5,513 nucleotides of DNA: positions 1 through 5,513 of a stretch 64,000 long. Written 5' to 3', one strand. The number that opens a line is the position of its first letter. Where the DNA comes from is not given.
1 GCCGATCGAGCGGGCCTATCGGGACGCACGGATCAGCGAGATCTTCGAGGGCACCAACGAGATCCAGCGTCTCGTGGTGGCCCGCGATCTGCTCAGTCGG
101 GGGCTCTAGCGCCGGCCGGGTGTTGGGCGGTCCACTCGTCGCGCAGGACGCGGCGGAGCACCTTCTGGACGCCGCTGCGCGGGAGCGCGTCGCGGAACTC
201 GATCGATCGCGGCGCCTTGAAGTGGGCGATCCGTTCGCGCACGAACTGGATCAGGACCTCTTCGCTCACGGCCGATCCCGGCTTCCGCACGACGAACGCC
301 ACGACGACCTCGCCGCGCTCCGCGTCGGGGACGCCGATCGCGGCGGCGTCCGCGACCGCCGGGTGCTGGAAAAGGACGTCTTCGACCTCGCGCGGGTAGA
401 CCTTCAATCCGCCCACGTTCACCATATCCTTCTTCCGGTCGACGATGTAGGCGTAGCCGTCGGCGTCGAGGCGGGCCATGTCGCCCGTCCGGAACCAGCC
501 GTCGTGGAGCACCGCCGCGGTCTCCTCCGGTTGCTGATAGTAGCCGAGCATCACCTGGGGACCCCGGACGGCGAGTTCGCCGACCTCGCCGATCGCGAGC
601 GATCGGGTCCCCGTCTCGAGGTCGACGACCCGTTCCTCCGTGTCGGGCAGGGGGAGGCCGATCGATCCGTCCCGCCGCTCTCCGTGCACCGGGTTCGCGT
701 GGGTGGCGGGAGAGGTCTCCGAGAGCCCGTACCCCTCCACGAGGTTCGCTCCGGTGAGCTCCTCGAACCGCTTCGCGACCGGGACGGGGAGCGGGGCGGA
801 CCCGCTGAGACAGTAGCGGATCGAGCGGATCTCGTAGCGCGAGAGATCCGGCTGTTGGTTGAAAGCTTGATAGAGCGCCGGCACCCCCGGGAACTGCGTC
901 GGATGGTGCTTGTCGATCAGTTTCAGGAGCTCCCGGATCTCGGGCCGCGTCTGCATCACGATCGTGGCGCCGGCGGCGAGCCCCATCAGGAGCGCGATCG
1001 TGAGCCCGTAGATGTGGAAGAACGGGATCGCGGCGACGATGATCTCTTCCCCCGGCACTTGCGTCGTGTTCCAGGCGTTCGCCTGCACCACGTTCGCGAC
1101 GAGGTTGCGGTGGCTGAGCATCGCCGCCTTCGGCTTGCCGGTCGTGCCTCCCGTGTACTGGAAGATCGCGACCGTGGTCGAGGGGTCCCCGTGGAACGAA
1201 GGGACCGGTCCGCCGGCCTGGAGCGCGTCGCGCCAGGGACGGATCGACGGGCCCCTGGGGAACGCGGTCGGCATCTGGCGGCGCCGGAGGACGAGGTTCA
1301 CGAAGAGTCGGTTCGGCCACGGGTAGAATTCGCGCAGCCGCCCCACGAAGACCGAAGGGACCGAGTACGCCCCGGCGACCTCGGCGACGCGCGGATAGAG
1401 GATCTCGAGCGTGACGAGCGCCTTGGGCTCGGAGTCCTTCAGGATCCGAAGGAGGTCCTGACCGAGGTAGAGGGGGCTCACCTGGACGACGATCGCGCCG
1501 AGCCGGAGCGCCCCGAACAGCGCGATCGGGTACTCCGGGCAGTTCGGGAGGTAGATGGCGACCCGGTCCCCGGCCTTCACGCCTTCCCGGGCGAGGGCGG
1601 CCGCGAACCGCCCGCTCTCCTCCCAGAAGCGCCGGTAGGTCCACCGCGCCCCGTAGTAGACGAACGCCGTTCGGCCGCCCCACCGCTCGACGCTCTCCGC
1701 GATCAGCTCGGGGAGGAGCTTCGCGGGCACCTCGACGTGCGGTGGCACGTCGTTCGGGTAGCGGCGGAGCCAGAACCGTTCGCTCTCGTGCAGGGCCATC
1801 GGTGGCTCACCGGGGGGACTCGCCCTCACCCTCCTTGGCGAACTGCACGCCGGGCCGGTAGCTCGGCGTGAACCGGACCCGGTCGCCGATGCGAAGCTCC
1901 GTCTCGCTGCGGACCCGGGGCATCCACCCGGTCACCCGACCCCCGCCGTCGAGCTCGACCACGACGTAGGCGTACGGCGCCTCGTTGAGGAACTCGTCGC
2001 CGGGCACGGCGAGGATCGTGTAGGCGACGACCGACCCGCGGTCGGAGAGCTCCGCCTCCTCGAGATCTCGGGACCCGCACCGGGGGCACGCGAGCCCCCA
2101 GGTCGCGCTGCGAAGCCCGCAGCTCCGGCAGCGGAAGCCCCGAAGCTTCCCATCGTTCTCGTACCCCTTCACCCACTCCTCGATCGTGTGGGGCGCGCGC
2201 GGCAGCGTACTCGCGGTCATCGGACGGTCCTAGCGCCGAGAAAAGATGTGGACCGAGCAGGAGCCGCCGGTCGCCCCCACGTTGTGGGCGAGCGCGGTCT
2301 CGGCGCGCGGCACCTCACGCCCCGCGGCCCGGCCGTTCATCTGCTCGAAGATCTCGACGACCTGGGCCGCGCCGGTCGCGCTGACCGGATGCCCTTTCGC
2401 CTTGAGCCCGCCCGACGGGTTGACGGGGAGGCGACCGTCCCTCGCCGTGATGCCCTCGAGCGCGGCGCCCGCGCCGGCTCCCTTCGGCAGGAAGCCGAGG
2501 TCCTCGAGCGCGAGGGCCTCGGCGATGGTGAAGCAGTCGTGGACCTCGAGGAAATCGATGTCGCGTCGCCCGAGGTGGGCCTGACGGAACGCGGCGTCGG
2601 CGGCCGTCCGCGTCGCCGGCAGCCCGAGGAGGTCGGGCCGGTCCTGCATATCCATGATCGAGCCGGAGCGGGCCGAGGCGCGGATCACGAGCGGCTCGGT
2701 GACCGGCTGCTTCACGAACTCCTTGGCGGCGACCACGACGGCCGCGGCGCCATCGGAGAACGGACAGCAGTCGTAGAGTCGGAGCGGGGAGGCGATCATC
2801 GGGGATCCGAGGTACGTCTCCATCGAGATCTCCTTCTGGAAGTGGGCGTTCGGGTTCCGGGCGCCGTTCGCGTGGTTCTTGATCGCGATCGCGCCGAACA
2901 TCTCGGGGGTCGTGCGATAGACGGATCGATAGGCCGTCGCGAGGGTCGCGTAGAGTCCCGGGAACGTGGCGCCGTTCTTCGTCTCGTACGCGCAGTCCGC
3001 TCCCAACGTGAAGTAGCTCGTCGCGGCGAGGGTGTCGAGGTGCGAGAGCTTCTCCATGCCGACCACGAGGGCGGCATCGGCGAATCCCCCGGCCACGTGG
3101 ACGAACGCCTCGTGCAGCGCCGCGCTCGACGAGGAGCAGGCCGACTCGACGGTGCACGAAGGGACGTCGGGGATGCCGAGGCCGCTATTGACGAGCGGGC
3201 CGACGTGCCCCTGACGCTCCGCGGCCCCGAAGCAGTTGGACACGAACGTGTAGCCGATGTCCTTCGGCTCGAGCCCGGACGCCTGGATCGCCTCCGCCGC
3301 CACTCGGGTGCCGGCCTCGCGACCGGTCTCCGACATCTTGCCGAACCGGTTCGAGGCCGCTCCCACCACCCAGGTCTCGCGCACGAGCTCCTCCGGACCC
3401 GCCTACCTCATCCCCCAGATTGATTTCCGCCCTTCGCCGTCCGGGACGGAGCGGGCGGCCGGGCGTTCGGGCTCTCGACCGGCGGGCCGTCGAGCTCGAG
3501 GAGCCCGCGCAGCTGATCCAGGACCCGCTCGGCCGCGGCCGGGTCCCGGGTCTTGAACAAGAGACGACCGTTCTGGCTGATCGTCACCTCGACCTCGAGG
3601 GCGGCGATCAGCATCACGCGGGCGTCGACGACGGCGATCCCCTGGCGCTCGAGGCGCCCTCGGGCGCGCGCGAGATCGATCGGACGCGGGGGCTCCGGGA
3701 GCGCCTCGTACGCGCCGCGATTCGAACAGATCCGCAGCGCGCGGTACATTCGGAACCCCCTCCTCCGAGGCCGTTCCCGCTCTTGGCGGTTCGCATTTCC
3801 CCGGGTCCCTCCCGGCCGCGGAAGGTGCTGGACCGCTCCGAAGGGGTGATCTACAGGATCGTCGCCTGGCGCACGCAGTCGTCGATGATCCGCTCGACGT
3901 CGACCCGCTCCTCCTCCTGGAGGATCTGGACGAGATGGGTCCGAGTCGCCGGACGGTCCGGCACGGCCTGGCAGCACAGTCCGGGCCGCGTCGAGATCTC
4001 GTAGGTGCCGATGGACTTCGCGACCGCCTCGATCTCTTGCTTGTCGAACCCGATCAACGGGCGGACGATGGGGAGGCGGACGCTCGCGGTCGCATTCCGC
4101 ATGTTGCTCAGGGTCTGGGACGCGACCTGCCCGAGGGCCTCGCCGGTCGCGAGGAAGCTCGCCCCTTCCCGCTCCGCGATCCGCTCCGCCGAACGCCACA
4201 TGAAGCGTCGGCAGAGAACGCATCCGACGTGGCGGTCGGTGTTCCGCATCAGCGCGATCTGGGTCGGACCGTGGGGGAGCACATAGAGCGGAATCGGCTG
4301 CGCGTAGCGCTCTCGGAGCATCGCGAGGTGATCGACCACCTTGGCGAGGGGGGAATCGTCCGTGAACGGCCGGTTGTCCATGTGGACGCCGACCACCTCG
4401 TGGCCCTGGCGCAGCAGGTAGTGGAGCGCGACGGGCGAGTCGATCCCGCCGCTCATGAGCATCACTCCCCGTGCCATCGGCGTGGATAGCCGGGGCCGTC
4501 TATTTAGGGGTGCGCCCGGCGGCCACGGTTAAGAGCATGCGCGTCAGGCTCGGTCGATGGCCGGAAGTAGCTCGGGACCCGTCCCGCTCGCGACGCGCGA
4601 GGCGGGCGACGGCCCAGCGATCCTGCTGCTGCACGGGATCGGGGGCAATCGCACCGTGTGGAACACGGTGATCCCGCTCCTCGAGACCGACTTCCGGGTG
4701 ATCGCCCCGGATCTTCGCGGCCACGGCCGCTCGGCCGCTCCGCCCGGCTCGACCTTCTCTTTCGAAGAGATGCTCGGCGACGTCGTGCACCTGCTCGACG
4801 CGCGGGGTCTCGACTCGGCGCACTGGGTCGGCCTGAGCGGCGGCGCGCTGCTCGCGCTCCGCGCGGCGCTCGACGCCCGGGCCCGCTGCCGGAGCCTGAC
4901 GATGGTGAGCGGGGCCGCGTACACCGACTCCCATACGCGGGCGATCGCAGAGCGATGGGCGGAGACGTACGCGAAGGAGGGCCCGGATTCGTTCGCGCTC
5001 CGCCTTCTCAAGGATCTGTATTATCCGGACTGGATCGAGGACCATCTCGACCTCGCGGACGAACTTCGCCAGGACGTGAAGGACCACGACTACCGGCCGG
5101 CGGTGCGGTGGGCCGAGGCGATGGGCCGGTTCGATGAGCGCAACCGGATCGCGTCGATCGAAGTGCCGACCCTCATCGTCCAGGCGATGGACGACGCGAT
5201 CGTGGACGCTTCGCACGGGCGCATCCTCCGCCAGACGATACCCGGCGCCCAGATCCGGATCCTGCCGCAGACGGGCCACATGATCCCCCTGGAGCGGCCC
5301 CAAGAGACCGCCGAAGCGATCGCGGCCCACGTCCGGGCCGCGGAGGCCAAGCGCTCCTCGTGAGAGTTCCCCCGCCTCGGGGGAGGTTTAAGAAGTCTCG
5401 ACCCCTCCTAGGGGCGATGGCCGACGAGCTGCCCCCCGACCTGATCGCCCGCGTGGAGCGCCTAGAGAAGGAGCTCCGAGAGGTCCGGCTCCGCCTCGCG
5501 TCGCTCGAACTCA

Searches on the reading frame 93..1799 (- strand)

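Call 25: search_protein_families(library=pfam, proteins=[window:93-1799:-], max_evalue=0.0001)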
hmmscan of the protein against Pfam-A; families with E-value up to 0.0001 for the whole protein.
window:93-1799:- (568 aa): 2 families
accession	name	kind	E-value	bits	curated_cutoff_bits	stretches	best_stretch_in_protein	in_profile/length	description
PF00501.34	AMP-binding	-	4.2e-92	309.3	29.9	1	34-421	2-384/384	AMP-binding enzyme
PF13193.12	AMP-binding_C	-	1.3e-21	77.7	24.5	1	471-544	1-74/76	AMP-binding enzyme C-terminal domain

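Call 40: search_protein_families(library=ncbifam, proteins=[window:93-1799:-], max_evalue=1e-10)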
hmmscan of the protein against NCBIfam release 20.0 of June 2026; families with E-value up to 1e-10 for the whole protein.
window:93-1799:- (568 aa): 105 families (the best 25 are shown)
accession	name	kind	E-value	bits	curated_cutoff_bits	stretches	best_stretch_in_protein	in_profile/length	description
NF004114.0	PRK05605.1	equivalog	9.3e-158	526.1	766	1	6-558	13-571/575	long-chain-fatty-acid--CoA ligase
NF005220.0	PRK06710.1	equivalog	1.3e-153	512.1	1116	1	7-555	4-552/563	long-chain-fatty-acid--CoA ligase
NF005463.0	PRK07059.1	subfamily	1e-143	479.7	869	1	7-555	2-555/557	long-chain-fatty-acid--CoA ligase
NF006523.0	PRK08974.1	equivalog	3.1e-138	461.4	884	1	7-559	2-556/561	long-chain-fatty-acid--CoA ligase FadD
NF006181.0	PRK08314.1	subfamily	5.5e-138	460.7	705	1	7-560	4-558/563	long-chain-fatty-acid--CoA ligase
NF004229.0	PRK05677.1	subfamily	1e-137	460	879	1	7-559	3-558/563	long-chain-fatty-acid--CoA ligase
NF004837.0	PRK06187.1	subfamily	8.3e-130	433.5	476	1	28-559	9-525/531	long-chain-fatty-acid--CoA ligase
NF006442.0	PRK08751.1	equivalog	2.5e-126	422.3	1023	1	7-555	4-557/560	long-chain fatty acid--CoA ligase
NF009139.0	PRK12492.1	equivalog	2.1e-117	392.9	1018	1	8-554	4-560/562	long-chain-fatty-acid--CoA ligase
NF005714.0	PRK07529.1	subfamily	1.9e-111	373.4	632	1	51-558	62-578/640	acyl-CoA synthetase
NF006182.0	PRK08316.1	subfamily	4.4e-111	371.9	663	2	208-559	171-520/523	fatty acyl-CoA synthetase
TIGR03205.1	pimA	equivalog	1.4e-106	357.1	705.6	1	14-553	8-541/541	dicarboxylate--CoA ligase PimA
NF005702.0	PRK07514.1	subfamily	1.5e-106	356.8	558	1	210-558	159-502/506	malonyl-CoA synthase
NF009233.0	PRK12583.1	subfamily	2e-101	340.1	832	2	213-555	206-549/558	fatty acid CoA ligase family protein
NF004822.0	PRK06178.1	equivalog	6.3e-101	338.7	782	1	3-554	11-565/571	acyl-CoA synthetase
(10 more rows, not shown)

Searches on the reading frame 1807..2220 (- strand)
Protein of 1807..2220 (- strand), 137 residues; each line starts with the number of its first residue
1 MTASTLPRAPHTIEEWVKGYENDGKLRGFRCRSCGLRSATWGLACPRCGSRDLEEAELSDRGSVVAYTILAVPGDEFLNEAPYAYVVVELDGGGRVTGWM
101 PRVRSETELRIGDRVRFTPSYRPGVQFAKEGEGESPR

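Call 25: search_protein_families(library=pfam, proteins=[window:1807-2220:-], max_evalue=0.0001)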
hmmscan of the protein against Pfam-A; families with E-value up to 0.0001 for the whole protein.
window:1807-2220:- (137 aa): 1 family
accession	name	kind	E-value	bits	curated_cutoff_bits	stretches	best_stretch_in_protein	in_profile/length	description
PF01796.24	OB_ChsH2_C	-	4.5e-15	55.8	27.1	1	57-116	3-61/65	ChsH2, C-terminal OB-fold domain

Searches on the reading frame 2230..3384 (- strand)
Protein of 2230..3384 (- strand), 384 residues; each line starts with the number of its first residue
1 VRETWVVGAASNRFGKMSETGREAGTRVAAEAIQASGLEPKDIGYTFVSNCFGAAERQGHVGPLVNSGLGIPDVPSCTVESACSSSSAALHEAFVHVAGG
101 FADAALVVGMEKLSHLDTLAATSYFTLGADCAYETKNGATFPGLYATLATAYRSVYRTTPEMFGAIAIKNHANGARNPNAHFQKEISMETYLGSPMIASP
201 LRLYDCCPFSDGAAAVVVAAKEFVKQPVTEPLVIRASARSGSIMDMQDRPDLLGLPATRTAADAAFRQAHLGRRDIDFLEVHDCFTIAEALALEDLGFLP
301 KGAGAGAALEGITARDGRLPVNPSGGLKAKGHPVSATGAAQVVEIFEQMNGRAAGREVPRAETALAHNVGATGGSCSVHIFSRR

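Call 25: search_protein_families(library=pfam, proteins=[window:2230-3384:-], max_evalue=0.0001)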
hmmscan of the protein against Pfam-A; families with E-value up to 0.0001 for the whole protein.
window:2230-3384:- (384 aa): 4 families
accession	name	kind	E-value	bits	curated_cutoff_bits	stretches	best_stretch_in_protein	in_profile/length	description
PF22691.2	Thiolase_C_1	-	4.6e-44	150.1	28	1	244-383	7-144/144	Thiolase C-terminal domain-like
PF00108.29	Thiolase_N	-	6.7e-23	81.8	26.4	1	6-221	3-259/260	Thiolase, N-terminal domain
PF02803.24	Thiolase_C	-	1e-07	32.1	27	1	249-354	16-102/123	Thiolase, C-terminal domain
PF00109.32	ketoacyl-synt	-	3.7e-07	30.4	20.8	1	75-122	166-213/252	Beta-ketoacyl synthase, N-terminal domain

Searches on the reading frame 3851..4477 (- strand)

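Call 25: search_protein_families(library=pfam, proteins=[window:3851-4477:-], max_evalue=0.0001)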
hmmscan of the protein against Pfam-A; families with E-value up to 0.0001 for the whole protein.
window:3851-4477:- (208 aa): 3 families
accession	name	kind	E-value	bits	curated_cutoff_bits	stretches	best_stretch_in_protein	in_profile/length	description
PF02568.20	ThiI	-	5.4e-54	183.2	20.5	1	3-193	5-196/197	Thiamine biosynthesis protein (ThiI)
PF03054.22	tRNA_Me_trans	-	1.3e-06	28.7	20.6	1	5-36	4-35/202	tRNA methyl transferase HUP domain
PF06508.19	QueC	-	1.7e-05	24.8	22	0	4-34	2-32/210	Queuosine biosynthesis protein QueC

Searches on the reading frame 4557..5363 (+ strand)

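Call 25: search_protein_families(library=pfam, proteins=[window:4557-5363:+], max_evalue=0.0001)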
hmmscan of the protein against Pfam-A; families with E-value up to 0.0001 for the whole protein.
window:4557-5363:+ (268 aa): 3 families
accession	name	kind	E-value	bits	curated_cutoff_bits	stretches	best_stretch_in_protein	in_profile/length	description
PF00561.26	Abhydrolase_1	-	7.1e-34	118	25.8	1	20-248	1-245/245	alpha/beta hydrolase fold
PF12697.13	Abhydrolase_6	-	3.2e-25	90.5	26.3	1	22-254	1-217/217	Alpha/beta hydrolase family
PF12146.15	Hydrolase_4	-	4.6e-18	65.8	27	1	21-247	6-238/239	Serine aminopeptidase, S33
